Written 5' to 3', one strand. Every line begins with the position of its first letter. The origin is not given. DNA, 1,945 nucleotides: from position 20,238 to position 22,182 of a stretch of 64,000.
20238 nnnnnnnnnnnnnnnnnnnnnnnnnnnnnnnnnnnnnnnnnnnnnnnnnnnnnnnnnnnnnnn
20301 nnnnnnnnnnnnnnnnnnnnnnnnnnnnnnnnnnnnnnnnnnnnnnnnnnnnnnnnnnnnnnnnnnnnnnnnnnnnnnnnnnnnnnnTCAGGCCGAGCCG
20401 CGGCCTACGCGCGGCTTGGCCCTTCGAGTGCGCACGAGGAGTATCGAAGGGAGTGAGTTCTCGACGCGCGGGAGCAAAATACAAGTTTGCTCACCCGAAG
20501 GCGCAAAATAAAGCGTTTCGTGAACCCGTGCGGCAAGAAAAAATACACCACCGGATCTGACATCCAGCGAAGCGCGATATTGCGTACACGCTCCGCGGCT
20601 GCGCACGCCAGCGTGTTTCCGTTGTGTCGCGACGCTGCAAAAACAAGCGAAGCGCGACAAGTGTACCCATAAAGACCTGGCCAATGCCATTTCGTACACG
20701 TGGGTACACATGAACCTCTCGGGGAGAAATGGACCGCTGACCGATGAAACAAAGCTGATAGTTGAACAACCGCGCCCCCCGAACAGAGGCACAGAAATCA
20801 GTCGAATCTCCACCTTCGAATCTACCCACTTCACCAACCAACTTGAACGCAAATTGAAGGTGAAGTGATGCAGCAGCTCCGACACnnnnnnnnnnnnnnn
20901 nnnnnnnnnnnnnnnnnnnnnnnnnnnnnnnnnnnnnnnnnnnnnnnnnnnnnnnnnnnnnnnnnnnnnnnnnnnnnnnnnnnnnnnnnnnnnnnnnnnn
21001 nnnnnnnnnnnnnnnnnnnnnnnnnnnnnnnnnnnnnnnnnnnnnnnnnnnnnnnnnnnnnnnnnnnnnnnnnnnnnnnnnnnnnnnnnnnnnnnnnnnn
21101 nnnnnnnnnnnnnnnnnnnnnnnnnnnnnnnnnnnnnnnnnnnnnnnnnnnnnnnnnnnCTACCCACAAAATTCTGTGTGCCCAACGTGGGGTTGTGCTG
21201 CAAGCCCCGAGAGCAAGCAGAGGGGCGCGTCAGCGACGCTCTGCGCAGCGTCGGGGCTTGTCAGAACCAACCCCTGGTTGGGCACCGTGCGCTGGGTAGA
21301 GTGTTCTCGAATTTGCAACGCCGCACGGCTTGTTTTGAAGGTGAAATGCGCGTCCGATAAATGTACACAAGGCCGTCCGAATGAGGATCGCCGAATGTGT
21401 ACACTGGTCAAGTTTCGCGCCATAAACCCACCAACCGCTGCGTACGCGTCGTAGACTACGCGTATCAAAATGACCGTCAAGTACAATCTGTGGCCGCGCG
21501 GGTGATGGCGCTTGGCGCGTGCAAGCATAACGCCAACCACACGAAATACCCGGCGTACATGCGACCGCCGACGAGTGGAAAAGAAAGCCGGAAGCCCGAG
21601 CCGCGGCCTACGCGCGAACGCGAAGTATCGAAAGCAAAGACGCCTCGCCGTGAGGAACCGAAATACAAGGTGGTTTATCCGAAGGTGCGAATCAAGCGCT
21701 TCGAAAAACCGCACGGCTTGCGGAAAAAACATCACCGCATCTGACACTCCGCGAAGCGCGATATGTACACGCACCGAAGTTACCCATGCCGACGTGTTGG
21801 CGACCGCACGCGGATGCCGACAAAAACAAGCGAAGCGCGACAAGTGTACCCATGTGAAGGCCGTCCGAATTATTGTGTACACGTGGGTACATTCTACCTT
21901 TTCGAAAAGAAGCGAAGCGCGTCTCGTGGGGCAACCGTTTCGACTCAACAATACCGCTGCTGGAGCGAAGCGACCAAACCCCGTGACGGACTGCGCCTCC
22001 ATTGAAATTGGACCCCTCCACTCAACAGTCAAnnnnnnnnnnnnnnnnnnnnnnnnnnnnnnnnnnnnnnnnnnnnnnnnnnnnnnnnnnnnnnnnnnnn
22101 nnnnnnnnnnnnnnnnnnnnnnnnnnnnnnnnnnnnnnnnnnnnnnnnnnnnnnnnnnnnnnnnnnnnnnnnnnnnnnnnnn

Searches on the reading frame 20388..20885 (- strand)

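Call 16: search_protein_families(library=pfam, proteins=[window:20388-20885:-], max_evalue=0.1)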
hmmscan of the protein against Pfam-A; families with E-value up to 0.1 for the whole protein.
window:20388-20885:- (165 aa): 1 family
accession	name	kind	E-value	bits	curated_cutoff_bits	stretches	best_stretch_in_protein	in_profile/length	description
PF11669.13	WBP-1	-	0.04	15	28.1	1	59-91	14-46/102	WW domain-binding protein 1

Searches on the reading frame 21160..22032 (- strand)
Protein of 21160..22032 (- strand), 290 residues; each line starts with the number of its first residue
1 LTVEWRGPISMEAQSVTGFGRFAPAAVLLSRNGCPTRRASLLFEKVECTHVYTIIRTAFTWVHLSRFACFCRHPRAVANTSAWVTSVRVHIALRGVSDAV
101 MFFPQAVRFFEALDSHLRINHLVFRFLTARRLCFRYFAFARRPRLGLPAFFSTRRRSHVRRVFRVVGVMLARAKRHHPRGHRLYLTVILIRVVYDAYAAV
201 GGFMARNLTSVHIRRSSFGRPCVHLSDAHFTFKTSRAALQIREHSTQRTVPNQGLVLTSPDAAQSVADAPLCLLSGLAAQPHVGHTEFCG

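Call 16: search_protein_families(library=pfam, proteins=[window:21160-22032:-], max_evalue=0.1)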
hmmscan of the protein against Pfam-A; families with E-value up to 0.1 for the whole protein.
window:21160-22032:- (290 aa): 0 families
